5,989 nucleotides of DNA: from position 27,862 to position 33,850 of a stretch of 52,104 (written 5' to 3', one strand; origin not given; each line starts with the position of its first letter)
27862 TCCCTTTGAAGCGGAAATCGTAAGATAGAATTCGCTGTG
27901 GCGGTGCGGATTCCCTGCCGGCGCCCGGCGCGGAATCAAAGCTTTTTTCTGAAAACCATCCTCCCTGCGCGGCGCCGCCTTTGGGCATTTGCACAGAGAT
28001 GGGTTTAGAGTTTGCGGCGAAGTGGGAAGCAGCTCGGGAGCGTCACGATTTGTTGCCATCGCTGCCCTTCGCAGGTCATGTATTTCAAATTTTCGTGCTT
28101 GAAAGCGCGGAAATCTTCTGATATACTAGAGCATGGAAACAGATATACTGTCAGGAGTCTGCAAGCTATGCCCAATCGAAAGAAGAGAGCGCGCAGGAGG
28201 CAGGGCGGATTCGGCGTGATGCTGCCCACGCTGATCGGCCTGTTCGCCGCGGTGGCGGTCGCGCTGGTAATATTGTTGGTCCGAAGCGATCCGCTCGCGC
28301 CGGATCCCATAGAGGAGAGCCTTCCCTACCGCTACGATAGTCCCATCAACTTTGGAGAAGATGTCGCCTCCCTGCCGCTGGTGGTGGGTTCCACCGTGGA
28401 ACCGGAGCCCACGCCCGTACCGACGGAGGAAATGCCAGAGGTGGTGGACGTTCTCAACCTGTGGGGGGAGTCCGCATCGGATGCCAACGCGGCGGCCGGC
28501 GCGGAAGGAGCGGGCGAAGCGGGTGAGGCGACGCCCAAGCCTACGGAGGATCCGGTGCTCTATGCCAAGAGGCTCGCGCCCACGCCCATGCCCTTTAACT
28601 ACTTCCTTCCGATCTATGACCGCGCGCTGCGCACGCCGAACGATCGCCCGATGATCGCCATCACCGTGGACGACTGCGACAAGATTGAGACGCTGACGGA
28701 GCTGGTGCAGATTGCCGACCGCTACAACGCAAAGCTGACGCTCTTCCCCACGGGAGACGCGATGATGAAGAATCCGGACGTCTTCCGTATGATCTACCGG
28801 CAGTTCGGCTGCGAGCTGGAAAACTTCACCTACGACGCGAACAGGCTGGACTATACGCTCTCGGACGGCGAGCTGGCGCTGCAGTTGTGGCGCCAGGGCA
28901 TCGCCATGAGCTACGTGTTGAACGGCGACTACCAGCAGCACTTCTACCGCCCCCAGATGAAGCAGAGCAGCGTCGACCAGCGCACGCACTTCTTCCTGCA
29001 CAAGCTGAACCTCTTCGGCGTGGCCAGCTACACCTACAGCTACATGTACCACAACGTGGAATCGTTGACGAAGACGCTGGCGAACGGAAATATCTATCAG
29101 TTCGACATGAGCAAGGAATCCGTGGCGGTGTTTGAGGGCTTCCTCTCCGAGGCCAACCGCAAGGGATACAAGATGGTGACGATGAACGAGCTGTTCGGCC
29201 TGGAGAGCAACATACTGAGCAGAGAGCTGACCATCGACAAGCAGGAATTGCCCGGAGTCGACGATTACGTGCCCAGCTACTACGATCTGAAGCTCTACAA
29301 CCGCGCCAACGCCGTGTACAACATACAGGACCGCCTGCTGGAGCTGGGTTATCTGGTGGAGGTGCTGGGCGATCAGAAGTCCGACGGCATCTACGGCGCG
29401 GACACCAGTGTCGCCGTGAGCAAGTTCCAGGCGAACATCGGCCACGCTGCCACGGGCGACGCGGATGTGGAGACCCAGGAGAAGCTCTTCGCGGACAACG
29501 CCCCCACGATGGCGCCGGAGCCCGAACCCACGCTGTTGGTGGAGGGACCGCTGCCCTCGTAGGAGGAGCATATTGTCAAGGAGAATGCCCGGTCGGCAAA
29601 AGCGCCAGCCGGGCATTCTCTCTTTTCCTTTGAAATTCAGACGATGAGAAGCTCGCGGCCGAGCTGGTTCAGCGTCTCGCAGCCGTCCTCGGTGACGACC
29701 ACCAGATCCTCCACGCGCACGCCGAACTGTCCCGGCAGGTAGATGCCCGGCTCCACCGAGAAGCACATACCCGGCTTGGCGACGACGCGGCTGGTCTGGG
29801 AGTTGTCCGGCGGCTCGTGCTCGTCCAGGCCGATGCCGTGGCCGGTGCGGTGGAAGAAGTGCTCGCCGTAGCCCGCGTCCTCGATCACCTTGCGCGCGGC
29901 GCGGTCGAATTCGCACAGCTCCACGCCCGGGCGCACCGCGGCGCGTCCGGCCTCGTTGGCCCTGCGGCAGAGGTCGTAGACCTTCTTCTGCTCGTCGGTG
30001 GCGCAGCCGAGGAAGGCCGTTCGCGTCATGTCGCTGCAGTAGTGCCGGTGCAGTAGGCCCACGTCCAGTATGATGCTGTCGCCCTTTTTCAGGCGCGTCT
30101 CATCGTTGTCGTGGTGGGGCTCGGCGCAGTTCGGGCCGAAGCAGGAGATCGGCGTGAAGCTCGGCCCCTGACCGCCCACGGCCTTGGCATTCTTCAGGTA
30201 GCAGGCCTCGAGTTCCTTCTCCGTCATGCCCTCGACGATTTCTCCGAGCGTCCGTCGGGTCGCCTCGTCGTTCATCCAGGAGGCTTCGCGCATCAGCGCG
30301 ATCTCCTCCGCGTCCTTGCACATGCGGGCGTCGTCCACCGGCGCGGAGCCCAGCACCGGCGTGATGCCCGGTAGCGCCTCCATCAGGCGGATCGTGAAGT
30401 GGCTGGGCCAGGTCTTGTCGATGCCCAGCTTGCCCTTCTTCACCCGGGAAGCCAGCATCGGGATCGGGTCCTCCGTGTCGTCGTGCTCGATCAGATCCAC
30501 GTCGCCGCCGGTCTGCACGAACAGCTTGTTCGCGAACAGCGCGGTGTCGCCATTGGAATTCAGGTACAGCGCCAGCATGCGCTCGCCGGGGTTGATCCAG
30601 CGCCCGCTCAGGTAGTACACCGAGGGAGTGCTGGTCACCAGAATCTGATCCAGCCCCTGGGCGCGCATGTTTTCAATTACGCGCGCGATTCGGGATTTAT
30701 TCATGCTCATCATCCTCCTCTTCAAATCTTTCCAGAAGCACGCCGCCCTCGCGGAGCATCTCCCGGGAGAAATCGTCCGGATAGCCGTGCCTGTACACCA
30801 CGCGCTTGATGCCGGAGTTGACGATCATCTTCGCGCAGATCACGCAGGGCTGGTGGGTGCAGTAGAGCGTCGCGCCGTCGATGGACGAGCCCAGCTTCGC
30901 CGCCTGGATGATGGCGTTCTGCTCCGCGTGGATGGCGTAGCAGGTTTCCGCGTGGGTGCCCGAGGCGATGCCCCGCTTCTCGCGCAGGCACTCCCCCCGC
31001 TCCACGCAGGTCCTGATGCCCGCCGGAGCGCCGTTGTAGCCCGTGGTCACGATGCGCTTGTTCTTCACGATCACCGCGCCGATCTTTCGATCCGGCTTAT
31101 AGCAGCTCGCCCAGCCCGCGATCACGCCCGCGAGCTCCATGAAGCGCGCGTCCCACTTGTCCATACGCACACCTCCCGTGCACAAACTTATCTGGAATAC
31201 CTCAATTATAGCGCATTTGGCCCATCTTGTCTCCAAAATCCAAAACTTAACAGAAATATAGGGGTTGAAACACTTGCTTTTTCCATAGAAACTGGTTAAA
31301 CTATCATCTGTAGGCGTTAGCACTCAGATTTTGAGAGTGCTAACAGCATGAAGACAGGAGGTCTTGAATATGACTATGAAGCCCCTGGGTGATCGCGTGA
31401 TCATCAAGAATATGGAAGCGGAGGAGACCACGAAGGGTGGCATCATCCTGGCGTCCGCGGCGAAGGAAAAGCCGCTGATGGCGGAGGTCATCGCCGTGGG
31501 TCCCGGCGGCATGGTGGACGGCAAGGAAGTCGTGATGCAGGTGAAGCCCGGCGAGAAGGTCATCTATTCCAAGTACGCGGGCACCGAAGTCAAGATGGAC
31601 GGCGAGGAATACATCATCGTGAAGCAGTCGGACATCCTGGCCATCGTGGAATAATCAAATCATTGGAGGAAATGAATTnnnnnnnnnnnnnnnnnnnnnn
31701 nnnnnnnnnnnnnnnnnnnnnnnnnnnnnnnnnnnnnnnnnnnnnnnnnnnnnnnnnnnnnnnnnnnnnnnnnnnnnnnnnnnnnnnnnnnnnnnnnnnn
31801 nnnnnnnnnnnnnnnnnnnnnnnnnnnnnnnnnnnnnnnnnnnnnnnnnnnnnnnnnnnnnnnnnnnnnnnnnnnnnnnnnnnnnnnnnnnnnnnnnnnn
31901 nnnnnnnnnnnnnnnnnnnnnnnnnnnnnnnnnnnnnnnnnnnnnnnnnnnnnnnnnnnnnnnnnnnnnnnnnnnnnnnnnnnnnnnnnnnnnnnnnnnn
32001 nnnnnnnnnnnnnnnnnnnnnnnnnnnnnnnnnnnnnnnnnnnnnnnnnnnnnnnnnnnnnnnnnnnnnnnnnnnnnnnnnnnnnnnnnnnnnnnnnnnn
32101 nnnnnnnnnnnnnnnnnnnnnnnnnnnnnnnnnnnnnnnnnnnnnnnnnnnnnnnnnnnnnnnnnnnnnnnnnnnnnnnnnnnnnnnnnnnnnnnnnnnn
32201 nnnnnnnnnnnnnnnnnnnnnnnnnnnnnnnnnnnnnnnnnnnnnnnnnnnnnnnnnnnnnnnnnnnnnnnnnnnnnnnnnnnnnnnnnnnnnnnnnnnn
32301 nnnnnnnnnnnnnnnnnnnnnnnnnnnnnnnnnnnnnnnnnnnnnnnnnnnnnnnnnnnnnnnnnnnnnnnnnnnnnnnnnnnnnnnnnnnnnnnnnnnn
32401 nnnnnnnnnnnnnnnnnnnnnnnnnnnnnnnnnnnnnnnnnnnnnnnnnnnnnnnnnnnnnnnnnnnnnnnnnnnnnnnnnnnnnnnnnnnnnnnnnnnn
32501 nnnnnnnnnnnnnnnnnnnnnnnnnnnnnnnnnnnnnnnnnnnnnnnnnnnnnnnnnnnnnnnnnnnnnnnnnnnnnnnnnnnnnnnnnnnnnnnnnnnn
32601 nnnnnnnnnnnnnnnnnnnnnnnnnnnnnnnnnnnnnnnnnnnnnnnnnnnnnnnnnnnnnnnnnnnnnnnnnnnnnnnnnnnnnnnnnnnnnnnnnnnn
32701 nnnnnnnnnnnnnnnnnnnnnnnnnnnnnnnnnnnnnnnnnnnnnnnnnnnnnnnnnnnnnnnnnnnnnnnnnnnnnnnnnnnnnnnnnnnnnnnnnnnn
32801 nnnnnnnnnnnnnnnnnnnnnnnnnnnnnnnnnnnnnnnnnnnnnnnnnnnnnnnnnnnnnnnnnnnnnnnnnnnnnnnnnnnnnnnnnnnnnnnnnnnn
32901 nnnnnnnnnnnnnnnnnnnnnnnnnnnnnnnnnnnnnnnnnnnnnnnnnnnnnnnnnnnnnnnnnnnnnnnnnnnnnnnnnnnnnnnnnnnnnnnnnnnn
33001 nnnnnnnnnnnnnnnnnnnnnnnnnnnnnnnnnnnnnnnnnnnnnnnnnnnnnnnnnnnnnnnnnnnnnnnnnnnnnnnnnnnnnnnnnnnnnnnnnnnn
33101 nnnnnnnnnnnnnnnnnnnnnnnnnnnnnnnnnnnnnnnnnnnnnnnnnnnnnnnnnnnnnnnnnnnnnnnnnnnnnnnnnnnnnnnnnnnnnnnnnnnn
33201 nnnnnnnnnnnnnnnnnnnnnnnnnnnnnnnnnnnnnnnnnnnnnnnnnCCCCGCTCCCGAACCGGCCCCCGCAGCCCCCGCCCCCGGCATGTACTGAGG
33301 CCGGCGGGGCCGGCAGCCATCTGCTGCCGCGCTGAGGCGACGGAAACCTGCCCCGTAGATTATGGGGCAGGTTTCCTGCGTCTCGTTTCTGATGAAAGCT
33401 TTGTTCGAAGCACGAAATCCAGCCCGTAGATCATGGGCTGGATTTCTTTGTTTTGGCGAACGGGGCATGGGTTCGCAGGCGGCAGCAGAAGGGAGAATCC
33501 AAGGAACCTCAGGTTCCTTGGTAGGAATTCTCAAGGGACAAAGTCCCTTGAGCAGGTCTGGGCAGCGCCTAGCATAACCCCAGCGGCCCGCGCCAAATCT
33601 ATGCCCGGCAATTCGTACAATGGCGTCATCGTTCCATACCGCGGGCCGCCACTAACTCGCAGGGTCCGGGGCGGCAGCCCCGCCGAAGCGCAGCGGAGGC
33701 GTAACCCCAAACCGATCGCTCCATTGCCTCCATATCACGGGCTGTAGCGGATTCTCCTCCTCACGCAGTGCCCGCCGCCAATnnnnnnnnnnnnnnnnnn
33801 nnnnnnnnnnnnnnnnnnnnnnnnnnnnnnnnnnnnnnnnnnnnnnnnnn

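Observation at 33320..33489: Module A: closed two-hairpin domain with conserved loops and stems that differ yet stay complementary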

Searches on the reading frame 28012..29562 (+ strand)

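Call 41: search_protein_families(library=pfam, proteins=[window:28012-29562:+])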
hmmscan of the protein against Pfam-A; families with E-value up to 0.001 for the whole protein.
window:28012-29562:+ (516 aa): 2 families
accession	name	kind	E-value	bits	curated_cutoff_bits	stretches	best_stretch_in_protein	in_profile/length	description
PF01471.23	PG_binding_1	-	7.7e-10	39.3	23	1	432-492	2-57/57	Putative peptidoglycan binding domain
PF01522.26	Polysacc_deac_1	-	5e-08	33.4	23.1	1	209-294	3-85/124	Polysaccharide deacetylase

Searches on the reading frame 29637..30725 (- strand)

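Call 41: search_protein_families(library=pfam, proteins=[window:29637-30725:-])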
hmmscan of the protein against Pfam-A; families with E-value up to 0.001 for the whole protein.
window:29637-30725:- (362 aa): 2 families
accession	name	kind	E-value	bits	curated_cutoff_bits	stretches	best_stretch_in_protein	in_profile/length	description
PF00557.29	Peptidase_M24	-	1.8e-65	221.1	23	1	144-346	2-208/208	Metallopeptidase family M24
PF01321.24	Creatinase_N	-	1.1e-16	62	22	1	12-136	1-128/128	Creatinase/Prolidase N-terminal domain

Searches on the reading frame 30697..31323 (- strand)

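Call 41: search_protein_families(library=pfam, proteins=[window:30697-31323:-])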
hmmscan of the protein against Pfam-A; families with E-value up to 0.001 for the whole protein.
window:30697-31323:- (208 aa): 3 families
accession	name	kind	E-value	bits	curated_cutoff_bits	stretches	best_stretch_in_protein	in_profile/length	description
PF00383.29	dCMP_cyt_deam_1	-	1.6e-26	92.6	25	1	56-177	2-100/102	Cytidine and deoxycytidylate deaminase zinc-binding region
PF14437.12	MafB19-deam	-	1.4e-19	70.8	27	1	77-183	21-105/142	MafB19-like deaminase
PF14439.12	Bd3614-deam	-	1.5e-06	28.6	38.5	1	130-180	34-91/113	Bd3614-like deaminase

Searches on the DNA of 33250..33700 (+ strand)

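Call 22: search_rna_families(source=window, start=33250, end=33700, threshold=evalue, max_evalue=10)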
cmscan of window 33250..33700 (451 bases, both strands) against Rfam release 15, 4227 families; matches with E-value up to 10: 12.
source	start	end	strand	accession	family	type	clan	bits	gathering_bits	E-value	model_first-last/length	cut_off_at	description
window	33334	33384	+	RF00874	mir-BART12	Gene; miRNA;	-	20.9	70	0.13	1-84/84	no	mir-BART12 microRNA precursor family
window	33333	33386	+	RF03878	mir-B6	Gene; miRNA;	-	20.8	89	2.6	16-69/83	no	mir-B6 microRNA precursor family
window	33583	33649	-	RF03011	Methylophilales-1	Gene; sRNA;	-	18.4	79.9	0.66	1-103/103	no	Methylophilales-1 RNA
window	33415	33447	-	RF02051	STnc450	Gene; sRNA;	-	17.6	37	0.31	18-49/57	no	Enterobacterial sRNA STnc450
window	33406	33455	+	RF03623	mir-1252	Gene; miRNA;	-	17.6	70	3.2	1-65/65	no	mir-1252 microRNA precursor family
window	33397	33468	+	RF04136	MIR1862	Gene; miRNA;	-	17.2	84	1.2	1-90/90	no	MIR1862 microRNA precursor family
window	33321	33397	+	RF03781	mir-4524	Gene; miRNA;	-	16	68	1.7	1-84/84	no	mir-4524 microRNA precursor family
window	33340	33379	+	RF03674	MIR5387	Gene; miRNA;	-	15.8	69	2.6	1-96/96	no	MIR5387 microRNA precursor family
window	33470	33584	-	RF01552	TB9Cs1H2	Gene; snRNA; snoRNA; HACA-box;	-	14.9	35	5.3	1-86/86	no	Trypanosomatid snoRNA TB9Cs1H2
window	33500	33520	+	RF03820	mir-5429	Gene; miRNA;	-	14.9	80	6.2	1-83/83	no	mir-5429 microRNA precursor family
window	33526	33557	+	RF04252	mir-8186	Gene; miRNA;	-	14.6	80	3.9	1-61/61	no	mir-8186 microRNA precursor family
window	33338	33453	-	RF02069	STnc70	Gene; sRNA;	-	13.3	40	3.6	1-149/149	no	Enterobacterial sRNA STnc70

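Call 69: search_dna_similar(query=window:33299-33660:+, collection=plasmids, mode=distant, max_evalue=0.001, max_rows=15)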
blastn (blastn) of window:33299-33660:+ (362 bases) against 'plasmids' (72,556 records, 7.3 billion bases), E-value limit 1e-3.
No match.

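Call 70: search_dna_similar(query=window:33299-33660:+, collection=phages, mode=distant, max_evalue=0.001, max_rows=15)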
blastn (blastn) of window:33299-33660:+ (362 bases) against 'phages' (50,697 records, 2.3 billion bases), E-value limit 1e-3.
No match.
